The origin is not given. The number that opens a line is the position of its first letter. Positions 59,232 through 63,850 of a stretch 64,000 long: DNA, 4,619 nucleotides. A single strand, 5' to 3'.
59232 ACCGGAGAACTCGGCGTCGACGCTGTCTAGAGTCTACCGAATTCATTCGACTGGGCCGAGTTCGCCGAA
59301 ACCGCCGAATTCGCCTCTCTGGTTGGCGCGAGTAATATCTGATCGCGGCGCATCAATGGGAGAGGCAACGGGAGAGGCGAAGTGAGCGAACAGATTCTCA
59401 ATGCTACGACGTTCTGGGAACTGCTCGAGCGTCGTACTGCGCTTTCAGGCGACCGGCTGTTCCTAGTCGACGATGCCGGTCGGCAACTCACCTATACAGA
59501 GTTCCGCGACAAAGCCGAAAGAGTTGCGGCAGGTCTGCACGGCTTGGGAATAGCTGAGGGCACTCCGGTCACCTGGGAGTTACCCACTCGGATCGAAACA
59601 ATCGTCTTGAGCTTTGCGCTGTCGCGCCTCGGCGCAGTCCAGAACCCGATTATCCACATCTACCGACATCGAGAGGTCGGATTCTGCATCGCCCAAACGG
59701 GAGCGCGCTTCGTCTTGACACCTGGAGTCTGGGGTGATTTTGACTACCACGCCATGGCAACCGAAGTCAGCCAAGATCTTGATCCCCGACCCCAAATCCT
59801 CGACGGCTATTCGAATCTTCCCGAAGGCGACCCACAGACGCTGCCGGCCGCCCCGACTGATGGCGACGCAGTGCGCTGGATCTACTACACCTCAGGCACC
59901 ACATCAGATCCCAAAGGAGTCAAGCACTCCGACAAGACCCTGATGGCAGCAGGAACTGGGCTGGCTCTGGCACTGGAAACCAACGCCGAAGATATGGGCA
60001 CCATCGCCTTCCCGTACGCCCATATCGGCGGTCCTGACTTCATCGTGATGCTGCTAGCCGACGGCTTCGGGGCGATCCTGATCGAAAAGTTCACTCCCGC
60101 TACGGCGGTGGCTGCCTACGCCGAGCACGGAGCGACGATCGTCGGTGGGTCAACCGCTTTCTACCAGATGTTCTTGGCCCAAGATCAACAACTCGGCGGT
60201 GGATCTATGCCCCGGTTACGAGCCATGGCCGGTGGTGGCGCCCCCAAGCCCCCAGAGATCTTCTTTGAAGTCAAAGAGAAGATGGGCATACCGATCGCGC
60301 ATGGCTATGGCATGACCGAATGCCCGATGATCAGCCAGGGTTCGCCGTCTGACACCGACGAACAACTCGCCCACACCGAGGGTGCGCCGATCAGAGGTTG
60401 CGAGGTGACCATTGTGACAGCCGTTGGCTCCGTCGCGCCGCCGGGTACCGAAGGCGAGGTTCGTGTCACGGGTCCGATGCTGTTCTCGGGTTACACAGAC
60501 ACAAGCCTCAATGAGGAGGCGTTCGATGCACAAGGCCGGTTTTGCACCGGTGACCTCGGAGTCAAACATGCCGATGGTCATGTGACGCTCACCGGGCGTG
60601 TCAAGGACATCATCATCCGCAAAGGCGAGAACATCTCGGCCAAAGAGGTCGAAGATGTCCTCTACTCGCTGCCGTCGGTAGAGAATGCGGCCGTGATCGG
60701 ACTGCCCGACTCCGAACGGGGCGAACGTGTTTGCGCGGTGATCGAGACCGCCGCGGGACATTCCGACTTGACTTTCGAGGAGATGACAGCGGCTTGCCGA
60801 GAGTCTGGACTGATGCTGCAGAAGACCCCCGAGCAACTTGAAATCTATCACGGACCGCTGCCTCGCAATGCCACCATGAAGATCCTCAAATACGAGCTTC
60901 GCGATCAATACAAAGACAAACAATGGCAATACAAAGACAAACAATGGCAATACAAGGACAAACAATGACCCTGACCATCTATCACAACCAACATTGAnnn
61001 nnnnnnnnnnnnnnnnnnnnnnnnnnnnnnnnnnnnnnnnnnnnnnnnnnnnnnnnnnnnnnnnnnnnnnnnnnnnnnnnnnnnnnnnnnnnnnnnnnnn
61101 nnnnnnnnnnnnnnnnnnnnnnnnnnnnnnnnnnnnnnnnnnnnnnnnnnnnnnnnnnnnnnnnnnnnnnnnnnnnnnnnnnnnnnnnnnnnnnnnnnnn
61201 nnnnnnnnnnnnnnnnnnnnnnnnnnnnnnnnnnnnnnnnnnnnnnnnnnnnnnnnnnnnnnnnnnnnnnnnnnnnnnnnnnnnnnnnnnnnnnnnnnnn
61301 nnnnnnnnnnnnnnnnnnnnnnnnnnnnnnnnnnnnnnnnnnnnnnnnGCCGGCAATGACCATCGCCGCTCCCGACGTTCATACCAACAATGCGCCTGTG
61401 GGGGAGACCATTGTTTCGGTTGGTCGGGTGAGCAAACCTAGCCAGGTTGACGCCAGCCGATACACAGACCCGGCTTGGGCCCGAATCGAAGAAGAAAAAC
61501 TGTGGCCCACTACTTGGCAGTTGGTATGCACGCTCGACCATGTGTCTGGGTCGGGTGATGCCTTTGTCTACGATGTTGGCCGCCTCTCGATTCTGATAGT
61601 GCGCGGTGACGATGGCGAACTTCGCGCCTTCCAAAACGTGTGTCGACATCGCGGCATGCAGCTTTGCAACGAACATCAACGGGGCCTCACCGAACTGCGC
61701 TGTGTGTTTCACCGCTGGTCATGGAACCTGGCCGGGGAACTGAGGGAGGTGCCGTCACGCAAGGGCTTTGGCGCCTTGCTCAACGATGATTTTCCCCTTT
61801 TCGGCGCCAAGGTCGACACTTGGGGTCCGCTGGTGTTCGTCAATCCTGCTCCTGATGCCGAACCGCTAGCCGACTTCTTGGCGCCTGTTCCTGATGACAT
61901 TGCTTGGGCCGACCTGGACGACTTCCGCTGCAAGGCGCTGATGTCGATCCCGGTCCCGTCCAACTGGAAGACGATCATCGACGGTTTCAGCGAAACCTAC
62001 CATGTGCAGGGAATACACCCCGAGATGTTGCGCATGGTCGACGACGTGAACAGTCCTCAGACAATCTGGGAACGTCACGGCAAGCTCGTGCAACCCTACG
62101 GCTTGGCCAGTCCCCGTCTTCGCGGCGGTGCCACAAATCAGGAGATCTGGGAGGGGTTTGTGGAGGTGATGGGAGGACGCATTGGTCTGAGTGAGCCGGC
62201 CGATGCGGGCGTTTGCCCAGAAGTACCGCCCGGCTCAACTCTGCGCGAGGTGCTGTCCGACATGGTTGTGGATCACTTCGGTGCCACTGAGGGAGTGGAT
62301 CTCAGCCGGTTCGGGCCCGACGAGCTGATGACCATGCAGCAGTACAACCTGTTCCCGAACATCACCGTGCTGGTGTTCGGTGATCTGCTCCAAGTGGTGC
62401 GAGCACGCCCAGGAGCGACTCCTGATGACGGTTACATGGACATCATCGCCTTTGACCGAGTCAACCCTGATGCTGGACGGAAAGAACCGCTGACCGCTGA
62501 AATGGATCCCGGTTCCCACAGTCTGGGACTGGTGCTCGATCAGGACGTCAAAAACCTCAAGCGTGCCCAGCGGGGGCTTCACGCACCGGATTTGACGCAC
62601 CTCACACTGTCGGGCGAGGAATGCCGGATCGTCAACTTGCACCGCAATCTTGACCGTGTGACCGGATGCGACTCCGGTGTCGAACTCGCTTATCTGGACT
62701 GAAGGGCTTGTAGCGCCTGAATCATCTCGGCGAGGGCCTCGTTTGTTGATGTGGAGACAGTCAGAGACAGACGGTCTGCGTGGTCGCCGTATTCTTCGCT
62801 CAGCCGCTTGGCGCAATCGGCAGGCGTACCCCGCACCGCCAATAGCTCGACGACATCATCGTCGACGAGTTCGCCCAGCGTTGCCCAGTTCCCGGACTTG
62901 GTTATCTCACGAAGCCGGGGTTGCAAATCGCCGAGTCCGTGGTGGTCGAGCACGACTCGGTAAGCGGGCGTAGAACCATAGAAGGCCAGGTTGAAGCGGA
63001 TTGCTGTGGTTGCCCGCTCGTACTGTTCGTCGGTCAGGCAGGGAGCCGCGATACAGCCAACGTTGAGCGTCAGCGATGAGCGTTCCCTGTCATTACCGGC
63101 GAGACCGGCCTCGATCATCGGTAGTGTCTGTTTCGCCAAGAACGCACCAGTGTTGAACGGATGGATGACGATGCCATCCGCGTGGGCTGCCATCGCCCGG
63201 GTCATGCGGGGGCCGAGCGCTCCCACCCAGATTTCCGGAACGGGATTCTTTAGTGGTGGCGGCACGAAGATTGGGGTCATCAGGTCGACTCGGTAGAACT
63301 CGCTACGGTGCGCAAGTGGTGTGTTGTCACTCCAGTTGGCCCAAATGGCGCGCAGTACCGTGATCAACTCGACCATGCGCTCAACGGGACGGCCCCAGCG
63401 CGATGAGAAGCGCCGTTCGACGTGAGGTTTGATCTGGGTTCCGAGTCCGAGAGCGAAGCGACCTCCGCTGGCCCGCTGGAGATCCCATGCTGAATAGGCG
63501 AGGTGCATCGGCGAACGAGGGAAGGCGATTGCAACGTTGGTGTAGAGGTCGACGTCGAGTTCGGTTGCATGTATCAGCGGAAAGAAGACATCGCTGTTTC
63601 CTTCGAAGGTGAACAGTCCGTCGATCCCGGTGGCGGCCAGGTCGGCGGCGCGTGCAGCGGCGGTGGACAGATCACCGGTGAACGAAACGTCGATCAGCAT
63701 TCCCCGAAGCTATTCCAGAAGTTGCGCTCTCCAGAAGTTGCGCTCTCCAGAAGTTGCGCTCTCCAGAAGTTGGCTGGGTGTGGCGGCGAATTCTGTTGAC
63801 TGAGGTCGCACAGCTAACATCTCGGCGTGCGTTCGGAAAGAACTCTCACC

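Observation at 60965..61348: ArsC/Spx-family gene with TGA in place of the catalytic cysteine, plus a SECIS-like GGUC hairpin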

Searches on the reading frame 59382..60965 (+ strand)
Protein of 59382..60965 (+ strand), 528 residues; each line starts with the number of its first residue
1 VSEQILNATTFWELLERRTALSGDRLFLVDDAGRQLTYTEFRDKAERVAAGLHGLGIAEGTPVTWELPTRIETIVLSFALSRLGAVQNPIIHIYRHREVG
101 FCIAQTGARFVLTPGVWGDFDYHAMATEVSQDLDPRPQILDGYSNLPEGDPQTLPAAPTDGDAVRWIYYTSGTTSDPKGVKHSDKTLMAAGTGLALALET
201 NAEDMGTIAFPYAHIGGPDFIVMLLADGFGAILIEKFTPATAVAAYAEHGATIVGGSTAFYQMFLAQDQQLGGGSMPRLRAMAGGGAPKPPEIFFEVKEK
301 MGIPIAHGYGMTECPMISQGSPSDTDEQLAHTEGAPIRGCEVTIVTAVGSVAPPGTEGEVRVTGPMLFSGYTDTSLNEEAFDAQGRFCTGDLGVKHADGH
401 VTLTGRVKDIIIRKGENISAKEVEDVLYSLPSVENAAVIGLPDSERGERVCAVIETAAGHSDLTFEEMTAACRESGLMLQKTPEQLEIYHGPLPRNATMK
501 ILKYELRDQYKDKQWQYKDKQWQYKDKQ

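Call 52: search_protein_families(library=pfam, proteins=[window:59382-60965:+], max_evalue=0.0001)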
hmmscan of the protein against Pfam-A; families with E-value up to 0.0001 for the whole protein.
window:59382-60965:+ (528 aa): 2 families
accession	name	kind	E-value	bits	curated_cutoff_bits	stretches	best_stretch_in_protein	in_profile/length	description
PF00501.34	AMP-binding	-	7.9e-61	206.4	29.9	1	16-371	2-383/384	AMP-binding enzyme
PF13193.12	AMP-binding_C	-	1.1e-08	36.3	24.5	1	422-475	1-53/76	AMP-binding enzyme C-terminal domain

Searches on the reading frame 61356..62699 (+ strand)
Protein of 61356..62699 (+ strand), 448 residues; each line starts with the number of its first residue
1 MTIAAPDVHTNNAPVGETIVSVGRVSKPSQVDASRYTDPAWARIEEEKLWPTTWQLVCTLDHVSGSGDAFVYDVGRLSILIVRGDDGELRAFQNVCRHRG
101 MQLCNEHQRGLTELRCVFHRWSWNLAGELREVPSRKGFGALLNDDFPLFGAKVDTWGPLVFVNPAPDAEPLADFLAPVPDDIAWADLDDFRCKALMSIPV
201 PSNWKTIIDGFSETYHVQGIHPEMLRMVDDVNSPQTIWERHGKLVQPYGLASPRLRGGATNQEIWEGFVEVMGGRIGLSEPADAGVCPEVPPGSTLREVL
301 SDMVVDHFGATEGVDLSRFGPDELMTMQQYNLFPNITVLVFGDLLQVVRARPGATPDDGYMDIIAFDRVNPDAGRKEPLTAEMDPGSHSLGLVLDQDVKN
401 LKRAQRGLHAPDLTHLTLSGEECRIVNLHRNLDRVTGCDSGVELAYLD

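Call 52: search_protein_families(library=pfam, proteins=[window:61356-62699:+], max_evalue=0.0001)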
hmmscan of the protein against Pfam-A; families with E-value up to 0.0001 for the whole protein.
window:61356-62699:+ (448 aa): 2 families
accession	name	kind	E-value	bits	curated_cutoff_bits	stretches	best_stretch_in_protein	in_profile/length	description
PF00848.25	Ring_hydroxyl_A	-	5.1e-19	69.5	24.9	1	196-435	10-205/208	Ring hydroxylating alpha subunit (catalytic domain)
PF00355.32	Rieske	-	1.4e-16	60.6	20.3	1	53-136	1-82/88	Rieske [2Fe-2S] domain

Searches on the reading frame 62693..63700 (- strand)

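Call 52: search_protein_families(library=pfam, proteins=[window:62693-63700:-], max_evalue=0.0001)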
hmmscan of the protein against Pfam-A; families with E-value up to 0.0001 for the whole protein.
window:62693-63700:- (336 aa): 1 family
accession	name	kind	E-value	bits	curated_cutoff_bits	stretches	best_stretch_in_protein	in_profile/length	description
PF00296.26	Bac_luciferase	-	2.1e-45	155.9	27.9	1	12-304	23-307/314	Luciferase-like monooxygenase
